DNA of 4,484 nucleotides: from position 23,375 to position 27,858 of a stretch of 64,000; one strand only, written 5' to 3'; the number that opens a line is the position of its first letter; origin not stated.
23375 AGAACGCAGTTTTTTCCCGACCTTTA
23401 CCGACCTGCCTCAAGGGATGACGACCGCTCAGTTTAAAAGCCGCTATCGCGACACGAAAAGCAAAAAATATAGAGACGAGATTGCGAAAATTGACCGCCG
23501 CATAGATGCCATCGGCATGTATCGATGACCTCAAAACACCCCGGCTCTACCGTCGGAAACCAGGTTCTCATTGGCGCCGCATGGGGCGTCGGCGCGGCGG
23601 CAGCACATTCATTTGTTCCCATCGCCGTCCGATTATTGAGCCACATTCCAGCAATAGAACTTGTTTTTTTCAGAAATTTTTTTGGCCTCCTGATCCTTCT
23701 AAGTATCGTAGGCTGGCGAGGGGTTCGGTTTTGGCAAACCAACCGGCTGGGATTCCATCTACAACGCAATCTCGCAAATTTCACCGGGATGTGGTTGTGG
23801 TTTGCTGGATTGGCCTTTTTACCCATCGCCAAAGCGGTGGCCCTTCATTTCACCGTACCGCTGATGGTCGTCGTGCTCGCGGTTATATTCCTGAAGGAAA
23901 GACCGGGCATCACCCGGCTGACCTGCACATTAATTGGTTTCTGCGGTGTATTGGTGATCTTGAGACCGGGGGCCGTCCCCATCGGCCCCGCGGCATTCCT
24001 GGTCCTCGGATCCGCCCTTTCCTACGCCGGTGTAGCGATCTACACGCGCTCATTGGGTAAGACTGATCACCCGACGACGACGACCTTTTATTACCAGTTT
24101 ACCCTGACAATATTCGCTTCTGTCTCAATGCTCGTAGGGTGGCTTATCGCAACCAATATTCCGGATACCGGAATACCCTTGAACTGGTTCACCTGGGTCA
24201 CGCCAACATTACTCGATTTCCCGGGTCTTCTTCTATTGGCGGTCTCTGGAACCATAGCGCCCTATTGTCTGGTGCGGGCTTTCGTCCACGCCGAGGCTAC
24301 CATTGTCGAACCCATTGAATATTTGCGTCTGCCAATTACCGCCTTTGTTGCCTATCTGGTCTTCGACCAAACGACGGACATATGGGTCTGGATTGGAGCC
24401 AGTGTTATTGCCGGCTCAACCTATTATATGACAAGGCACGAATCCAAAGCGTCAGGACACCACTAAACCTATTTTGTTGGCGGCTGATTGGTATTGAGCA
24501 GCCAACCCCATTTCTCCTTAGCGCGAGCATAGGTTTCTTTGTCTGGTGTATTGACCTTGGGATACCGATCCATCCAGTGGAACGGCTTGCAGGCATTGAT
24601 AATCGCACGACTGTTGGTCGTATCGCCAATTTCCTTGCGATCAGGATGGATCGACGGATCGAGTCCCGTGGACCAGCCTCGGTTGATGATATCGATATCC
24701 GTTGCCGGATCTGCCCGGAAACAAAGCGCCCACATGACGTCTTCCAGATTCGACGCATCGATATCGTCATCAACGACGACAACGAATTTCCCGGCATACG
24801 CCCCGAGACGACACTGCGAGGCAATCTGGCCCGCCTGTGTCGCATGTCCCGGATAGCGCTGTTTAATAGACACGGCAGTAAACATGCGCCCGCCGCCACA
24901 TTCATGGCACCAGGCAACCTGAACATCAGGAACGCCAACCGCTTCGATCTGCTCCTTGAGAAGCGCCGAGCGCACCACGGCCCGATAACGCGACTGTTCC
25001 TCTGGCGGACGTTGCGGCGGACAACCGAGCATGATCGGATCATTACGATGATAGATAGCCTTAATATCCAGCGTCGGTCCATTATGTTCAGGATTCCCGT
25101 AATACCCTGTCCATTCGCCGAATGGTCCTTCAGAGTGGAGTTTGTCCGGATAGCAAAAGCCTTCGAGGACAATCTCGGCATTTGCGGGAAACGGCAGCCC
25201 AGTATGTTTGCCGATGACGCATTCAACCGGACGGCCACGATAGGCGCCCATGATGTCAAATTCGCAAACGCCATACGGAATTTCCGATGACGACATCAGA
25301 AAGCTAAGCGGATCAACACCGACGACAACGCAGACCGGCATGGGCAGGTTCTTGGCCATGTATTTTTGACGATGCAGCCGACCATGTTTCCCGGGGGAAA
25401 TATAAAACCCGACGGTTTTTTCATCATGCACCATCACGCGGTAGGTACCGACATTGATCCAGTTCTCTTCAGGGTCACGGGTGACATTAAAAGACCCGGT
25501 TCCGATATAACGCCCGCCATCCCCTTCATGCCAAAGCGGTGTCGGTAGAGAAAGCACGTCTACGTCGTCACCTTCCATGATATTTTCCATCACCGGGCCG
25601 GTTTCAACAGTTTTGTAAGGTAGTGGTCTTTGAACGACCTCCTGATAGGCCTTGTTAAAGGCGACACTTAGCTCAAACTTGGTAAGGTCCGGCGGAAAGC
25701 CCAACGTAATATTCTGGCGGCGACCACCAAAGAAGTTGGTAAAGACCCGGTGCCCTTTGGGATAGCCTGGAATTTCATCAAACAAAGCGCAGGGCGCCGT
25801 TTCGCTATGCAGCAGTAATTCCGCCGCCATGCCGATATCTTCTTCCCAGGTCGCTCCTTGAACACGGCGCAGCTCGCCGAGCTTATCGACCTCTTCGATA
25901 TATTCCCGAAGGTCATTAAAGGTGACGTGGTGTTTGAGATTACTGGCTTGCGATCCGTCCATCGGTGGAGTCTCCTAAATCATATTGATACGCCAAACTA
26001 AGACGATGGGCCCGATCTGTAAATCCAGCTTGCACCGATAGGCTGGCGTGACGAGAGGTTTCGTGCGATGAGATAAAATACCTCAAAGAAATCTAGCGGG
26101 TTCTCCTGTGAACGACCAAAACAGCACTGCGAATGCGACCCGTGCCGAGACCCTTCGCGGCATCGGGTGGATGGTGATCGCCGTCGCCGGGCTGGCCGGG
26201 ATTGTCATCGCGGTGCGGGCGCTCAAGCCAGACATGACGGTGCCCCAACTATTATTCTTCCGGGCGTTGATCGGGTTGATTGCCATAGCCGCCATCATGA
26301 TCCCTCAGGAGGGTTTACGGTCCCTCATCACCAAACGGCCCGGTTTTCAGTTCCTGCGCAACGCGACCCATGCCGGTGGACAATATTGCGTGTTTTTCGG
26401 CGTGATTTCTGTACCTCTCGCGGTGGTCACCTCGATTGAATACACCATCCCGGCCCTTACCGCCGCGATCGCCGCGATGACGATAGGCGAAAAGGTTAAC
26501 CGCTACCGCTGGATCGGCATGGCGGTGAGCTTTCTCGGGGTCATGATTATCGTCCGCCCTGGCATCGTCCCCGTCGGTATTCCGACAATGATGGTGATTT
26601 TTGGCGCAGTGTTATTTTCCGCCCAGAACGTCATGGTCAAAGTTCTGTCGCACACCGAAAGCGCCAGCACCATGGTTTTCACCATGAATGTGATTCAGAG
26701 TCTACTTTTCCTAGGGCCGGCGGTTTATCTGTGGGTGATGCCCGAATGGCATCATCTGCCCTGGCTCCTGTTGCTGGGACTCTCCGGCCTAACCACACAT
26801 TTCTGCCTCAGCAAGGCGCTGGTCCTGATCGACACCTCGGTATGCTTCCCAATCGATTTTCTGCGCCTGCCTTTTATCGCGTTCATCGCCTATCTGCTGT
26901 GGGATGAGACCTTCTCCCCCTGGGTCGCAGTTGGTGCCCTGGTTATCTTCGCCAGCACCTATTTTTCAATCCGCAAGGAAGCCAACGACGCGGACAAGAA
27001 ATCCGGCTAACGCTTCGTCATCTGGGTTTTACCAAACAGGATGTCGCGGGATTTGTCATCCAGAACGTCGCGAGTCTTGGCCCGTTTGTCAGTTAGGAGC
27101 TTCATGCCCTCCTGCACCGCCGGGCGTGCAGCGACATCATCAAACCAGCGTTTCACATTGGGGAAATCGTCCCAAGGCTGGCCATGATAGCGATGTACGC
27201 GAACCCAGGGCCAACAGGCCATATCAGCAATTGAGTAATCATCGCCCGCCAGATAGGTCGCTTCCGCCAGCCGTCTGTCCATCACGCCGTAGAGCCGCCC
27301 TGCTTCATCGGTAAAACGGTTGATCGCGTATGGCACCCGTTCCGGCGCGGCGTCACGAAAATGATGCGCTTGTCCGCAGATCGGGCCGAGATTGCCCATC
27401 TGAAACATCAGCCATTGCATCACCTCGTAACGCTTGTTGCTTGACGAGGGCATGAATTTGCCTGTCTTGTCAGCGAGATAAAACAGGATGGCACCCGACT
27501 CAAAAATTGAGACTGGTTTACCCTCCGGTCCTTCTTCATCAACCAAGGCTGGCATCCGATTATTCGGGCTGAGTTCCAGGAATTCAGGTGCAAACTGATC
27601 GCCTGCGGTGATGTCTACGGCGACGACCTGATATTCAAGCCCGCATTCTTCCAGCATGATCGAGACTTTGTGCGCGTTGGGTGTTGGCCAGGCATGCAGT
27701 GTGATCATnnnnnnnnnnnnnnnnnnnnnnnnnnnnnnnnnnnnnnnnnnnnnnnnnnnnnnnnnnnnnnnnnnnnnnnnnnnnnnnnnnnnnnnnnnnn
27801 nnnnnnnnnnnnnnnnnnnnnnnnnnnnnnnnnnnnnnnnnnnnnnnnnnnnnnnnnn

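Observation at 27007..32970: Six tandem, translationally coupled EamA/DMT transporter paralogs ending in a glutathione S-transferase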

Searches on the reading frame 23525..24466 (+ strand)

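Call 6: search_protein_families(library=pfam, proteins=[window:23525-24466:+])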
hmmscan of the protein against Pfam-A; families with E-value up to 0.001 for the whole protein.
window:23525-24466:+ (313 aa): 1 family
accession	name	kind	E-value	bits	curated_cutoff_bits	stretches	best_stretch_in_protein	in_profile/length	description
PF00892.27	EamA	-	7.3e-26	91.5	28.2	2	16-146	2-134/135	EamA-like transporter family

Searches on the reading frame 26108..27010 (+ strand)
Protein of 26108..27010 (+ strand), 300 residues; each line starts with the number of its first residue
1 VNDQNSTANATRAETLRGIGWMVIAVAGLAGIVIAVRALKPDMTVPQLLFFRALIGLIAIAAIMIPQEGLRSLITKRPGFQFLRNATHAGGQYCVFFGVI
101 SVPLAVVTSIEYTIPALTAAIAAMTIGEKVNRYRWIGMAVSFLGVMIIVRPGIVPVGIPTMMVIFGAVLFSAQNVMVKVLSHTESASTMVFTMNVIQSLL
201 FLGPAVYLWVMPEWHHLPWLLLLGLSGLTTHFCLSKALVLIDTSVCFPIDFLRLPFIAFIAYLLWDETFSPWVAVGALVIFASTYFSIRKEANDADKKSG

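Call 6: search_protein_families(library=pfam, proteins=[window:26108-27010:+])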
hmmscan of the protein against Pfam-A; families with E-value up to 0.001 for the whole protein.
window:26108-27010:+ (300 aa): 1 family
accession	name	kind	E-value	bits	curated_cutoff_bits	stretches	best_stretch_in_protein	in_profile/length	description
PF00892.27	EamA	-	3.2e-21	76.5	28.2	2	17-149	2-134/135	EamA-like transporter family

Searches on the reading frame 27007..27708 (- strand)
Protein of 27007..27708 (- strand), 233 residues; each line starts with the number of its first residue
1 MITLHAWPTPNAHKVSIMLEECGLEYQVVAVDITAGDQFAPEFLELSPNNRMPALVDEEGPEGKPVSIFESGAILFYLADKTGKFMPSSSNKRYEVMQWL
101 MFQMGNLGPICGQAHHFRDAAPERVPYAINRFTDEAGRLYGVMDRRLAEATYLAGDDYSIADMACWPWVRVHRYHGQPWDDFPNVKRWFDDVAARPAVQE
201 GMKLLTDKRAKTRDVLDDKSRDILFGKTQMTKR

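Call 6: search_protein_families(library=pfam, proteins=[window:27007-27708:-])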
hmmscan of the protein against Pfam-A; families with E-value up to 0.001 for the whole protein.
window:27007-27708:- (233 aa): 6 families
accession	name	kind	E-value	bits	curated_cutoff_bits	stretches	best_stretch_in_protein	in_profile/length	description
PF02798.26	GST_N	-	1.1e-16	61.3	20.9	1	3-79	4-75/76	Glutathione S-transferase, N-terminal domain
PF13409.12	GST_N_2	-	2.9e-13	50.6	25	1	10-80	3-69/70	Glutathione S-transferase, N-terminal domain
PF00043.30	GST_C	-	1.4e-09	38.5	20.7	1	135-196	30-93/93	Glutathione S-transferase, C-terminal domain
PF13417.12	GST_N_3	-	1.5e-09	38.5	22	1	4-81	1-70/75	Glutathione S-transferase, N-terminal domain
PF13410.11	GST_C_2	-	2.1e-07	31.4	24.9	1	127-190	2-68/69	Glutathione S-transferase, C-terminal domain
PF14497.11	GST_C_3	-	2.2e-06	28.3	21.6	1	134-200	29-99/104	Glutathione S-transferase, C-terminal domain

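Call 14: search_solved_structures(query=window:27007-27708:-, max_evalue=1e-10)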
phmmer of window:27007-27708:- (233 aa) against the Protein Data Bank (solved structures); distinct sequences matched with E-value up to 1e-10: 82 (the best 60 are shown).
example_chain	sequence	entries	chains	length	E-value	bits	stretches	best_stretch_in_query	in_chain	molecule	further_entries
5hfk_A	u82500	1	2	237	3.2e-66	226.7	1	1-202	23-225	Disulfide-bond oxidoreductase YfcG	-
4l8e_A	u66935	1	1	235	4.6e-66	226.1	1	1-200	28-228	Glutathione S-transferase enzyme with thioredoxin-like domain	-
3gx0_A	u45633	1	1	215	1.1e-65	224.9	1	1-202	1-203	GST-like protein yfcG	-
4eci_A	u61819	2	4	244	1.2e-62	214.9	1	1-214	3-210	glutathione S-transferase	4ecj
6tum_A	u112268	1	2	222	9.2e-62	212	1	1-213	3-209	Glutathione S-transferase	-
6tah_AAA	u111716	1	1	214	1.1e-61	211.8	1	1-212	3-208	Glutathione S-transferase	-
6tah_B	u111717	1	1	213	1.1e-61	211.8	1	1-212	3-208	Glutathione S-transferase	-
6tah_DAA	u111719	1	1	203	4e-61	210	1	1-202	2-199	Glutathione S-transferase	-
6tah_CAA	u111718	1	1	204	4e-61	209.9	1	1-202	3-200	Glutathione S-transferase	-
4mf5_A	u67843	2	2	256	2.1e-56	194.5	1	3-202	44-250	Glutathione S-transferase domain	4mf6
4ikh_A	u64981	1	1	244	1.2e-54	188.8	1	2-204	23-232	Glutathione S-transferase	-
4nax_A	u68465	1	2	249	1.8e-52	181.7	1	3-204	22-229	Glutathione S-transferase, N-terminal domain protein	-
4mf7_A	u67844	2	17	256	2e-50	175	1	2-204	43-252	glutathione S-transferase enzyme with thioredoxin-like domain | Putative glutathione S-transferase enzyme with thioredoxin-like domain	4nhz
3c8e_A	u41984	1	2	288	1.4e-45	159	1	3-202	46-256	yghU, glutathione S-transferase homologue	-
4mzw_A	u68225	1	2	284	7.4e-45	156.7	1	4-202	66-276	Glutathione S-Transferase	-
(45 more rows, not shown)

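Call 32: search_protein_families(library=ncbifam, proteins=[window:27007-27708:-], max_evalue=0.001)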
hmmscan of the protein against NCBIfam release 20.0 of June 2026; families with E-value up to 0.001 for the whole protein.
window:27007-27708:- (233 aa): 7 families
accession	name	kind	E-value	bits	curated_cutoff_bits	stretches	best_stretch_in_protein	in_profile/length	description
NF010579.0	PRK13972.1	equivalog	4.2e-68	229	332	1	1-201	1-202/215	GSH-dependent disulfide bond oxidoreductase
NF008731.0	PRK11752.1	equivalog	1.5e-58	198.3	325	1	3-219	46-272/287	glutathione-dependent disulfide-bond oxidoreductase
NF050814.1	FtsZBindFzlA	equivalog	1.2e-14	54.7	300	2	143-208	150-213/228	FtsZ-binding protein FzlA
TIGR01262.1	maiA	equivalog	2.2e-13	50.3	171.05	1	7-202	6-203/211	maleylacetoacetate isomerase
NF007831.0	PRK10542.1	equivalog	3e-13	49.8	198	1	16-203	15-196/201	glutathione transferase GstA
NF011693.0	PRK15113.1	equivalog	4.1e-06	26.6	150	1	7-162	14-168/214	glutathione transferase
NF007016.1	PRK09481.1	equivalog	0.00021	20.8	314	1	12-93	22-96/209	stringent starvation protein SspA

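Call 63: search_solved_structures(query=window:27007-27708:-, max_evalue=1e-60, show_alignments=3)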
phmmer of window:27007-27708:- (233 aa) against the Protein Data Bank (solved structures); distinct sequences matched with E-value up to 1e-60: 9.
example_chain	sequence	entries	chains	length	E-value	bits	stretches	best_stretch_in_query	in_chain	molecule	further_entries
5hfk_A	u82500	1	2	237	3.2e-66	226.7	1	1-202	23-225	Disulfide-bond oxidoreductase YfcG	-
4l8e_A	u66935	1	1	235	4.6e-66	226.1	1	1-200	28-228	Glutathione S-transferase enzyme with thioredoxin-like domain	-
3gx0_A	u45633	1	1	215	1.1e-65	224.9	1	1-202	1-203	GST-like protein yfcG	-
4eci_A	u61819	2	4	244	1.2e-62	214.9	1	1-214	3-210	glutathione S-transferase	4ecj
6tum_A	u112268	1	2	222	9.2e-62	212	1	1-213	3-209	Glutathione S-transferase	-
6tah_AAA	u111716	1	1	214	1.1e-61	211.8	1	1-212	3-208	Glutathione S-transferase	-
6tah_B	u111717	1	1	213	1.1e-61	211.8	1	1-212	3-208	Glutathione S-transferase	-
6tah_DAA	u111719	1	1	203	4e-61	210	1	1-202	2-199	Glutathione S-transferase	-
6tah_CAA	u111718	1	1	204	4e-61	209.9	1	1-202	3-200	Glutathione S-transferase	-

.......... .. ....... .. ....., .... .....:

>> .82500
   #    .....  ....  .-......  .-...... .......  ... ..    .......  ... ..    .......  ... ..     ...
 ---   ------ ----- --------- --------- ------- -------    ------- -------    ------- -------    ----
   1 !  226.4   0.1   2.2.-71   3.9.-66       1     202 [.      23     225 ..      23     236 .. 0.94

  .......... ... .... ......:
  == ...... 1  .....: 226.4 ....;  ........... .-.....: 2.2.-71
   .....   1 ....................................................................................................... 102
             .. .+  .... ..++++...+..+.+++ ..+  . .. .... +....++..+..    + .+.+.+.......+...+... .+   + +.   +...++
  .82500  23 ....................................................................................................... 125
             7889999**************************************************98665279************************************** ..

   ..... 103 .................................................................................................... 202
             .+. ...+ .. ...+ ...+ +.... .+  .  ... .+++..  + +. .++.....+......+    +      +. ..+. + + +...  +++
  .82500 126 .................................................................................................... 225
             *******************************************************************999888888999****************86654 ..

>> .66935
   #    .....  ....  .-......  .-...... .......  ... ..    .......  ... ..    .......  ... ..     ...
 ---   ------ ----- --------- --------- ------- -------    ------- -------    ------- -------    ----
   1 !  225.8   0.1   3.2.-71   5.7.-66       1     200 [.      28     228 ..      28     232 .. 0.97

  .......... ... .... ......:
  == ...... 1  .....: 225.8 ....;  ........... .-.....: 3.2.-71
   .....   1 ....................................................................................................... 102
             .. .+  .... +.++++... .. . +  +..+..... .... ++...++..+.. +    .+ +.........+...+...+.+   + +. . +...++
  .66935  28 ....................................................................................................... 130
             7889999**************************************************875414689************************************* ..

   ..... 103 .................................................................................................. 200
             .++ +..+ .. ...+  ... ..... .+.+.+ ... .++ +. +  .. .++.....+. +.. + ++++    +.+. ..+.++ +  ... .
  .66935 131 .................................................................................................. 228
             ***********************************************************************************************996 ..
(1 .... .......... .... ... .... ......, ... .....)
